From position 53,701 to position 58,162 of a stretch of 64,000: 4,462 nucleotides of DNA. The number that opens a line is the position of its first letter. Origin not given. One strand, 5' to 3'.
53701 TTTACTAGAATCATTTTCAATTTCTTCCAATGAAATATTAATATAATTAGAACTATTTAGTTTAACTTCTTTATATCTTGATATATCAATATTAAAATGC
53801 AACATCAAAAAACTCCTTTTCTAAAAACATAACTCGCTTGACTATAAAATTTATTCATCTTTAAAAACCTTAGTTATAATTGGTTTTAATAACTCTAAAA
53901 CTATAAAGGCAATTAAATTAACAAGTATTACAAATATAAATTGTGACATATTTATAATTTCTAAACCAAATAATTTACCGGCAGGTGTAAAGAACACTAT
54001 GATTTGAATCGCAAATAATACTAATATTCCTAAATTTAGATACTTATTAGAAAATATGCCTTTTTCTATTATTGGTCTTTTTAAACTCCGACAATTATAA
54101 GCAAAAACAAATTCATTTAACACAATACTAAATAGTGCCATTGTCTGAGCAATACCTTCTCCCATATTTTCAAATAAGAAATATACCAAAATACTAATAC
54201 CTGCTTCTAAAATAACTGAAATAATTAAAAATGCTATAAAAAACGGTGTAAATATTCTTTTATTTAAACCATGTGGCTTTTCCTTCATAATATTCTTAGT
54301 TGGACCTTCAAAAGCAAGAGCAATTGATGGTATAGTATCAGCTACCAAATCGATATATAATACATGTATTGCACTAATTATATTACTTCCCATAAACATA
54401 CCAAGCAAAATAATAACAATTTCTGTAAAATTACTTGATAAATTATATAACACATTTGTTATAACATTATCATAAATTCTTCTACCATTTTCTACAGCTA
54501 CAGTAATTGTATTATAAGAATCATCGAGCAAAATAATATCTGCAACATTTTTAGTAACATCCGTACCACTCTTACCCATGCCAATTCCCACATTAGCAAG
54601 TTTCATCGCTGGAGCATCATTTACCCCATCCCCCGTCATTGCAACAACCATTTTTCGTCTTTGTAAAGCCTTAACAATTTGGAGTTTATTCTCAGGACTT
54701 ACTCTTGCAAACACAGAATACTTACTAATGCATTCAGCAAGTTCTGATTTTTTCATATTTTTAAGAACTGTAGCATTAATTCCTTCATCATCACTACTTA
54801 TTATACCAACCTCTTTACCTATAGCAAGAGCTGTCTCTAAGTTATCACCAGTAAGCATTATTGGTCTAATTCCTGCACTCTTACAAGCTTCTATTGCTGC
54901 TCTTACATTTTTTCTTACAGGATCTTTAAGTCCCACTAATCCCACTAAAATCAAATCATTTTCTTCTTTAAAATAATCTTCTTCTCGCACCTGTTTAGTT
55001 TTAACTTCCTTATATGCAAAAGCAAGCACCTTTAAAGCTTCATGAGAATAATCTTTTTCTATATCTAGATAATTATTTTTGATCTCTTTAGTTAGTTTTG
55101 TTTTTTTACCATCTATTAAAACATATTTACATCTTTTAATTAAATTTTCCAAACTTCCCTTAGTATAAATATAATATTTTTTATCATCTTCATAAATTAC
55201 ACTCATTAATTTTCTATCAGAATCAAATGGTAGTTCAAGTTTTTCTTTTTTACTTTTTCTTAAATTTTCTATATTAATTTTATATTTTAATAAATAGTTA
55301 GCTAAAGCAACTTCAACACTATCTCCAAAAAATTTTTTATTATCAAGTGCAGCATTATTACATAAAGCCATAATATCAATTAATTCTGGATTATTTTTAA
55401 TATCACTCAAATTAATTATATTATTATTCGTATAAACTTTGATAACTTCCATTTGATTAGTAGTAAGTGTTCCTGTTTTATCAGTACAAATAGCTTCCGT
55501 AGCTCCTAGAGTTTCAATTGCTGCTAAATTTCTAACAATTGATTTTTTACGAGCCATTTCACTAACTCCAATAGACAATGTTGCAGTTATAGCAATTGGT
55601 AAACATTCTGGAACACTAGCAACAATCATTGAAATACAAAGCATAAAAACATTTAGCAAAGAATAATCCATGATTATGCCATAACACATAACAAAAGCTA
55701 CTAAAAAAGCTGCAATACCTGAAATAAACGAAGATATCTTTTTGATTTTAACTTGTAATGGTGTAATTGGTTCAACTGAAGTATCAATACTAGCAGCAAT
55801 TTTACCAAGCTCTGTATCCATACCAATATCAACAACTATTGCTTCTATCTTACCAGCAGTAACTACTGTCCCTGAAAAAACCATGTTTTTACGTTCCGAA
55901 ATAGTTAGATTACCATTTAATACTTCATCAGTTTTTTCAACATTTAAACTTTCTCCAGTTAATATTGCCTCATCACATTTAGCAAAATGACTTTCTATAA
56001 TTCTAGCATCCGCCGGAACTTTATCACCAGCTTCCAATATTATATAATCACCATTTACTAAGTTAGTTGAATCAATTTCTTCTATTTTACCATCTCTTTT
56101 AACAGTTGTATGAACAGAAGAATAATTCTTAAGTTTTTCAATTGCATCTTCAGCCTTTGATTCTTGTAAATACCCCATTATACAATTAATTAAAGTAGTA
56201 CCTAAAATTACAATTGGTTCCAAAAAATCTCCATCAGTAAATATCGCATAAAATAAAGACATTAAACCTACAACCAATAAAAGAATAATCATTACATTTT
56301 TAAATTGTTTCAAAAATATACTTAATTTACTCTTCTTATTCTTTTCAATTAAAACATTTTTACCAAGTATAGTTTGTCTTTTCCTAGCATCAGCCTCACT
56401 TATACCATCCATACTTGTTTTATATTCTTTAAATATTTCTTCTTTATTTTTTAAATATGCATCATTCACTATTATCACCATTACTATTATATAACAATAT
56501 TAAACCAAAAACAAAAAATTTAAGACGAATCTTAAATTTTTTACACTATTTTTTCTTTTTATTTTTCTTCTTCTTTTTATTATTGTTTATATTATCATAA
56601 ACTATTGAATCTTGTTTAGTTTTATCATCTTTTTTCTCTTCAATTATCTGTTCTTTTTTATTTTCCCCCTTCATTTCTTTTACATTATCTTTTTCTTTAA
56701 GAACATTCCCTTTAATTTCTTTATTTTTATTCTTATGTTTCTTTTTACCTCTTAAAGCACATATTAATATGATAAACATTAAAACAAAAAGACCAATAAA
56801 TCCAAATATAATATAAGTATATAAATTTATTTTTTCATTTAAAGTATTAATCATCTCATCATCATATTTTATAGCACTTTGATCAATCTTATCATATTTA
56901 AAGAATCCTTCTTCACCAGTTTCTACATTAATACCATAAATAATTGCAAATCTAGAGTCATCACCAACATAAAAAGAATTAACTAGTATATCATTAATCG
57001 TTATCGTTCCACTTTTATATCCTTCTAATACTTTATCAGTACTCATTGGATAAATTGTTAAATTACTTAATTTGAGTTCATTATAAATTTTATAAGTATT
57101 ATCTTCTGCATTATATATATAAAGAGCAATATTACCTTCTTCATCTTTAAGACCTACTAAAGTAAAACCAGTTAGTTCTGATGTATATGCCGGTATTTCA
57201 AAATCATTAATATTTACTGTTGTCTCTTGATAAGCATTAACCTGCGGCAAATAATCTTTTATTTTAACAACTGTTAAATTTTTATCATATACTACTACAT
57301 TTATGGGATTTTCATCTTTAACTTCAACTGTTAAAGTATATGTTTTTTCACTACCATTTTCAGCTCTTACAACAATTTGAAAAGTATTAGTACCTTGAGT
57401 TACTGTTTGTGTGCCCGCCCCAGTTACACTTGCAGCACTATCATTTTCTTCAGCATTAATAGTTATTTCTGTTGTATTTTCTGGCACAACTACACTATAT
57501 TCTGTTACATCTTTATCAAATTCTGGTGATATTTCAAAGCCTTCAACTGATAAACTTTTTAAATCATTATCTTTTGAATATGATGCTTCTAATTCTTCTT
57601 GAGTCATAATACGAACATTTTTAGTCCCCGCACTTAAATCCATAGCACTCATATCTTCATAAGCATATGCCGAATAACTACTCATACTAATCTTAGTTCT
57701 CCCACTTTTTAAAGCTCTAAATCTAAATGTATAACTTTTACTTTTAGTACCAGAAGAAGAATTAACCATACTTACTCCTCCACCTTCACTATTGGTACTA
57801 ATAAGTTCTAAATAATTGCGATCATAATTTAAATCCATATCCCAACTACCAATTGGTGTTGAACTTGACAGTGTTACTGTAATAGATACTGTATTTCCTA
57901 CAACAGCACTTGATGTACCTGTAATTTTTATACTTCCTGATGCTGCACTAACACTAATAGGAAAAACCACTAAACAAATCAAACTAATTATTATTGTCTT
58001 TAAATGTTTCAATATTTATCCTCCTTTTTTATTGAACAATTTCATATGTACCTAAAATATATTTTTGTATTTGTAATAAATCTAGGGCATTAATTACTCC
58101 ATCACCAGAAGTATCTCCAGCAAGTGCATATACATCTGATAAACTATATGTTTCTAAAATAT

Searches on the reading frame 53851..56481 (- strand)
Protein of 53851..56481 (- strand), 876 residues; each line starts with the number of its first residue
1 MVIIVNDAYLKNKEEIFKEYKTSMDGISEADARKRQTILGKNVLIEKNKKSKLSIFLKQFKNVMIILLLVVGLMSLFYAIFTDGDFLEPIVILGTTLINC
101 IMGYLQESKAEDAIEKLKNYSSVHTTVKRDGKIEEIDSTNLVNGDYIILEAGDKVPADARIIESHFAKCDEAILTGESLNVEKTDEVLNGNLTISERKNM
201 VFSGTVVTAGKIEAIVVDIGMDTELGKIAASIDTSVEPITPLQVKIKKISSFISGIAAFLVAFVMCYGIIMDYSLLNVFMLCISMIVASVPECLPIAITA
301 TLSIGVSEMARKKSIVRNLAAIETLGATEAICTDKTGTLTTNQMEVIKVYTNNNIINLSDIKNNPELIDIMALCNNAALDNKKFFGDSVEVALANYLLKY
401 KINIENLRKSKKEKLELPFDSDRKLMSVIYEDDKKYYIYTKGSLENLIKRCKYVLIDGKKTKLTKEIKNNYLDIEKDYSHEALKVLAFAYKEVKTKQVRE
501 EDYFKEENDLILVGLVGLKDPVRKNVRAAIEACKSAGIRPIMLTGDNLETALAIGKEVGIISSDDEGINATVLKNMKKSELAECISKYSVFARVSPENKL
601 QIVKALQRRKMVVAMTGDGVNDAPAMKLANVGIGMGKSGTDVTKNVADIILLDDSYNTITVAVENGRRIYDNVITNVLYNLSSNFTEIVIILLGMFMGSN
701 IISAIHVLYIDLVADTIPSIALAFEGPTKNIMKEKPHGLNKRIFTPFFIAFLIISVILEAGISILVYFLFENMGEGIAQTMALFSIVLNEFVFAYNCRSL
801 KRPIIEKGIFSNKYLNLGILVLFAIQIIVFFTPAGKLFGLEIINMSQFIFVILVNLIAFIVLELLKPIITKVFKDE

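Call 37: search_protein_families(library=pfam, proteins=[window:53851-56481:-], max_evalue=0.001)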
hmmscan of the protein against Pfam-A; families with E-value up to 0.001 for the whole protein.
window:53851-56481:- (876 aa): 5 families
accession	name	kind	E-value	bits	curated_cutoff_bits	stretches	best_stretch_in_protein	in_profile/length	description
PF00122.25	E1-E2_ATPase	-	2.9e-49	167.5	28.1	1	122-312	4-181/181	E1-E2 ATPase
PF00689.26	Cation_ATPase_C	-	4.6e-36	124.6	27.3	1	701-867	3-174/175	Cation transporting ATPase, C-terminus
PF13246.12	Cation_ATPase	-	1.9e-20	73.1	21.7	1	372-454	1-91/91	Cation transport ATPase (P-type)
PF00702.32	Hydrolase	-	3.2e-20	73.8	26.4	1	329-629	2-190/191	haloacid dehalogenase-like hydrolase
PF00690.31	Cation_ATPase_N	-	1.9e-16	59.9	20.4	1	10-75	3-69/69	Cation transporter/ATPase, N-terminus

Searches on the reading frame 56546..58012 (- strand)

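Call 37: search_protein_families(library=pfam, proteins=[window:56546-58012:-], max_evalue=0.001)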
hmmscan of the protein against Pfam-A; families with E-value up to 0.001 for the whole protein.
window:56546-58012:- (488 aa): 1 family
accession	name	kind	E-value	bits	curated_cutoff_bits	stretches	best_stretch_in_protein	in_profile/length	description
PF12733.13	Cadherin-like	-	5.9e-12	46.3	24.2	1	151-230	1-87/89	Cadherin-like beta sandwich domain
